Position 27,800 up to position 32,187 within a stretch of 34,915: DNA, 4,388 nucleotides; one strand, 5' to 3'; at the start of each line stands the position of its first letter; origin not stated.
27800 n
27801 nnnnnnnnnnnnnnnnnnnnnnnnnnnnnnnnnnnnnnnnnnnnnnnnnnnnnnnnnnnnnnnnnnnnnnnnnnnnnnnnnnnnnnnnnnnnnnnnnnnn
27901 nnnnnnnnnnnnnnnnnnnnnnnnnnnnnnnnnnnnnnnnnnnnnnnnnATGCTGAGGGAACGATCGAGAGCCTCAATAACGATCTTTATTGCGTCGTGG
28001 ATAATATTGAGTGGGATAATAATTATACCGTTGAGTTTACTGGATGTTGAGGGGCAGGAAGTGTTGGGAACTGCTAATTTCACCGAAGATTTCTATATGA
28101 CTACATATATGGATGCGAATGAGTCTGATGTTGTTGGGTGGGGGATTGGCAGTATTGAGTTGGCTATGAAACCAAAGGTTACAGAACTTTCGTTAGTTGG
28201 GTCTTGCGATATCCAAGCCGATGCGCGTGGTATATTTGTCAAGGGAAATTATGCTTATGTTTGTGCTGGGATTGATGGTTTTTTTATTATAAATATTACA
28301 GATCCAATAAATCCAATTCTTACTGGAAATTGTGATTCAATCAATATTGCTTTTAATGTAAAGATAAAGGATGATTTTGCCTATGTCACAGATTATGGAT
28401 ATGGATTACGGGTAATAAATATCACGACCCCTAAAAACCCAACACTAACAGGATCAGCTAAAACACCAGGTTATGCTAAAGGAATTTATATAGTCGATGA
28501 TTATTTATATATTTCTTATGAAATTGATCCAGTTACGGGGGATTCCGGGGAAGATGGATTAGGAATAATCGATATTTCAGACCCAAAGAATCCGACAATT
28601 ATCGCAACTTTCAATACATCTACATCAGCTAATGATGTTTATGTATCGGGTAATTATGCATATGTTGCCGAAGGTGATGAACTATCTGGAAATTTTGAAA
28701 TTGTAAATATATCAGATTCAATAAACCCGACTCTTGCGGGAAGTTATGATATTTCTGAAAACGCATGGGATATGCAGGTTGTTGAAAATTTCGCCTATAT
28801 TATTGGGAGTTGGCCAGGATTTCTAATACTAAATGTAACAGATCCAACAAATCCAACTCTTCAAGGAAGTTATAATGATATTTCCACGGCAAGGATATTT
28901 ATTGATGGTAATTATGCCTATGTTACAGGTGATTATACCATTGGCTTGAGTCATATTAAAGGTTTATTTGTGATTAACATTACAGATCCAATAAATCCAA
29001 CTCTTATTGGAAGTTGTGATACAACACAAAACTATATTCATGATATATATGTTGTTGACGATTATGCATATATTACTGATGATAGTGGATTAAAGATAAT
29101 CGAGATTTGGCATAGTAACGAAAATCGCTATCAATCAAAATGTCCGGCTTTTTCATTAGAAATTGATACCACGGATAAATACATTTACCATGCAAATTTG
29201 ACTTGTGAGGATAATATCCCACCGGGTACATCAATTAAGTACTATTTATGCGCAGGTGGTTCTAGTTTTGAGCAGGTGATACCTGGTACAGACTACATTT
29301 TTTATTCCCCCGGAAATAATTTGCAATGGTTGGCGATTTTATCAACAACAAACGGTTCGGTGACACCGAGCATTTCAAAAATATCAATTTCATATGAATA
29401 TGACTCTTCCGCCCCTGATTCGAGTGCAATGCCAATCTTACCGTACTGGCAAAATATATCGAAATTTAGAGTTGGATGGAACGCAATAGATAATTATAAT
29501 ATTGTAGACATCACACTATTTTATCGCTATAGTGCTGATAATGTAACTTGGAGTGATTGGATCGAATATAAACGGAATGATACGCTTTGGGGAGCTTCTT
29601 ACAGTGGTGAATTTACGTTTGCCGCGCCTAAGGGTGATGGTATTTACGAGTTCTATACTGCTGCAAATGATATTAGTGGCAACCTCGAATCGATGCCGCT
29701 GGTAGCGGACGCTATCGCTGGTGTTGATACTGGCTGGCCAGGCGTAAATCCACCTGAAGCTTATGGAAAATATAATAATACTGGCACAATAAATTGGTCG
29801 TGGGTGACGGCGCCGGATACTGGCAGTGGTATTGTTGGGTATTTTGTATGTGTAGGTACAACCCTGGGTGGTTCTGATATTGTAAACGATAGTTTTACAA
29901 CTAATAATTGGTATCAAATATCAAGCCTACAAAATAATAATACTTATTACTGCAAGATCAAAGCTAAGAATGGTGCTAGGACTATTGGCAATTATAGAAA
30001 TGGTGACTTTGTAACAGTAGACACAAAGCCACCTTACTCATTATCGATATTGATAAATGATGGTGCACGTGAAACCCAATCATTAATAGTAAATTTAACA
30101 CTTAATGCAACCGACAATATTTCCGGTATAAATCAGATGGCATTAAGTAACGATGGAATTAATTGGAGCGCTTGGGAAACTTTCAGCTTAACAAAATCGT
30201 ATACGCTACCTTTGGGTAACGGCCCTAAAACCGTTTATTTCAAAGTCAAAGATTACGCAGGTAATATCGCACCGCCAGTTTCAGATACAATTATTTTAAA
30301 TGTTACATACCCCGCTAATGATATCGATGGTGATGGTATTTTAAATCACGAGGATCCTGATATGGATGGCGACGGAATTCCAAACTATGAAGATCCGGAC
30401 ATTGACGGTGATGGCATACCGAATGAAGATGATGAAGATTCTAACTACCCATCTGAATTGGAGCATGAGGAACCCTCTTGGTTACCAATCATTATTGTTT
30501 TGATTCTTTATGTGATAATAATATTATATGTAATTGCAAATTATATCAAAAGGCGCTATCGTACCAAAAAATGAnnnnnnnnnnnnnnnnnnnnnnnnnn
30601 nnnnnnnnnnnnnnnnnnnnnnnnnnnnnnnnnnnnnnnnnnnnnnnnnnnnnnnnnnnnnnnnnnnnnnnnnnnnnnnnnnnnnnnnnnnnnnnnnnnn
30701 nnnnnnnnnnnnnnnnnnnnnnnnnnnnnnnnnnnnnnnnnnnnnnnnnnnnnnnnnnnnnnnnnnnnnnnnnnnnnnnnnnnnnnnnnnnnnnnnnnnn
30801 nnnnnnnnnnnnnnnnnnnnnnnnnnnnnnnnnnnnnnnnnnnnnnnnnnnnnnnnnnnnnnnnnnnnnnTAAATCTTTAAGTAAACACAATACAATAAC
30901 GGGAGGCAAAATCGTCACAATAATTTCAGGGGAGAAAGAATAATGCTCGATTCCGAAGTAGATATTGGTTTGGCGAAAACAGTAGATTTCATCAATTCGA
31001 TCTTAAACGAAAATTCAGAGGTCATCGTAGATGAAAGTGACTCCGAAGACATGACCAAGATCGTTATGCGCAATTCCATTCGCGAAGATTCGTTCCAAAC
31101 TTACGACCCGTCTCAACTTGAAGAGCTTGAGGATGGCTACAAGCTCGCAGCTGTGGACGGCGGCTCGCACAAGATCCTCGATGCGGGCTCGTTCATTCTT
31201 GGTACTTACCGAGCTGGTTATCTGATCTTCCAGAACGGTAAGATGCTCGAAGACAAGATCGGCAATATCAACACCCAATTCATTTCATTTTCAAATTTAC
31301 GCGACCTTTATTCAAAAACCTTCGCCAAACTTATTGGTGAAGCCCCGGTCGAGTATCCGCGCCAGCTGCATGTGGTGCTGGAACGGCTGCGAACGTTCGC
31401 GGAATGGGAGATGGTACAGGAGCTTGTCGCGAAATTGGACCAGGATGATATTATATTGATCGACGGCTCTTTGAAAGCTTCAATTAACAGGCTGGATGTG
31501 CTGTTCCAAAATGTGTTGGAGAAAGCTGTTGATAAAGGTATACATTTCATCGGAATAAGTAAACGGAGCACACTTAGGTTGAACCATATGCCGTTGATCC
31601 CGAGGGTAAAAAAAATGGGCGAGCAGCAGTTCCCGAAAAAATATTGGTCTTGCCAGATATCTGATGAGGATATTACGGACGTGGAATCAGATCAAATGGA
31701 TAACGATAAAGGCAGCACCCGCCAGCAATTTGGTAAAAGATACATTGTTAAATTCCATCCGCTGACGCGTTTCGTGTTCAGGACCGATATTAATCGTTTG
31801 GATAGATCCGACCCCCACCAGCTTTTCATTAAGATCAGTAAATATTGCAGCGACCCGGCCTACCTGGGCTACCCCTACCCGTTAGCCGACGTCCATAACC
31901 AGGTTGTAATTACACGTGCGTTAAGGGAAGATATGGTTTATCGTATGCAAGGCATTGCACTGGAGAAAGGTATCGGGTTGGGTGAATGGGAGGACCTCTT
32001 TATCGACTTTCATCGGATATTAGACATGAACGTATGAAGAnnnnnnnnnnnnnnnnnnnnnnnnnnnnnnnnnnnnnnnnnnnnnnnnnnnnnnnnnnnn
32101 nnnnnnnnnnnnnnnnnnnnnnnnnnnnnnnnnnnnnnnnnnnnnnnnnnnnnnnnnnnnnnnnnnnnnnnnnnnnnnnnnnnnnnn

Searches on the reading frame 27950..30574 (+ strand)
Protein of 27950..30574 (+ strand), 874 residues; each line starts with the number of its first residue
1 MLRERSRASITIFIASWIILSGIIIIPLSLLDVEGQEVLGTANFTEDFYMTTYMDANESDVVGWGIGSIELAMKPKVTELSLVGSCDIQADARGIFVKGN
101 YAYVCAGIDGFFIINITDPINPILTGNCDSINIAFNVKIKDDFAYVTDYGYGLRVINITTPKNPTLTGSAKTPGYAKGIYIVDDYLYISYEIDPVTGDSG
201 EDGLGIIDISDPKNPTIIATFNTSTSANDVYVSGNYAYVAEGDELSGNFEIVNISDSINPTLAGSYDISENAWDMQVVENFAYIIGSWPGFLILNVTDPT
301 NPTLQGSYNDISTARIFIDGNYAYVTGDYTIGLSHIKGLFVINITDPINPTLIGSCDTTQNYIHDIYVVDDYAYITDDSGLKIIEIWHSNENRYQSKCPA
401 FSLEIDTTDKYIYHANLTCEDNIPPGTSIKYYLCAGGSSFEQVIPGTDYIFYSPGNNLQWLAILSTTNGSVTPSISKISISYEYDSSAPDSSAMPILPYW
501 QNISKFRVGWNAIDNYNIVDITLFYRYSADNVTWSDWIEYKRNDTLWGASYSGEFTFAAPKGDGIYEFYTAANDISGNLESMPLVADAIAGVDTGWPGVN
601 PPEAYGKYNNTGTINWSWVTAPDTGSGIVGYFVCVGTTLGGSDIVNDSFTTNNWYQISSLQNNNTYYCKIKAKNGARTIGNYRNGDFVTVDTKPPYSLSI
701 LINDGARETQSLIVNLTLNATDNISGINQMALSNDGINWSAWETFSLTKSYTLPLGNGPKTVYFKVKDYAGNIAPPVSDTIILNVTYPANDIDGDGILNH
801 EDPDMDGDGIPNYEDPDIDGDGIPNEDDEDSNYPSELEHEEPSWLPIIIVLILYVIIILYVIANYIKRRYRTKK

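Call 10: search_protein_families(library=pfam, proteins=[window:27950-30574:+])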
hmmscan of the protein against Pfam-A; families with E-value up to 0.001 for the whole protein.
window:27950-30574:+ (874 aa): 2 families
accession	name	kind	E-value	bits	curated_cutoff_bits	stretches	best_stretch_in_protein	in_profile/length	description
PF08309.17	LVIVD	-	1.5e-38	130.3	20.2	4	226-267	3-41/42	LVIVD repeat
PF09826.15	Beta_propel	-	1.6e-06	27.7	22.4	0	155-226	331-404/495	Beta propeller domain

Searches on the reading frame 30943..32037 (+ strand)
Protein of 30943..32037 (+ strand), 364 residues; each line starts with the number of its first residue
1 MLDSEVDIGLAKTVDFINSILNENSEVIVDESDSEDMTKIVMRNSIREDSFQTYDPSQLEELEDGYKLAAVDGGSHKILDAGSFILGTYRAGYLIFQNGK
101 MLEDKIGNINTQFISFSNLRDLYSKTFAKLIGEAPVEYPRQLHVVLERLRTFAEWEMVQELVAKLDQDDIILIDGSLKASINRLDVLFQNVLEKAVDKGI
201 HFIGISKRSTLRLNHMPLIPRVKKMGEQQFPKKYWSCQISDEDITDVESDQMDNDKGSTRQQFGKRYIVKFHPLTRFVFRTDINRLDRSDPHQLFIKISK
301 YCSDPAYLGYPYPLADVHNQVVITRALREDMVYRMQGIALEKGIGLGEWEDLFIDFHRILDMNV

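Call 10: search_protein_families(library=pfam, proteins=[window:30943-32037:+])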
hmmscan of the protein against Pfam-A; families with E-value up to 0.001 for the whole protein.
window:30943-32037:+ (364 aa): 1 family
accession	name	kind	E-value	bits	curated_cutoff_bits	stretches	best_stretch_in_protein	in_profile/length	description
PF09376.16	NurA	-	9.4e-10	38.8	21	1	68-211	3-141/254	NurA domain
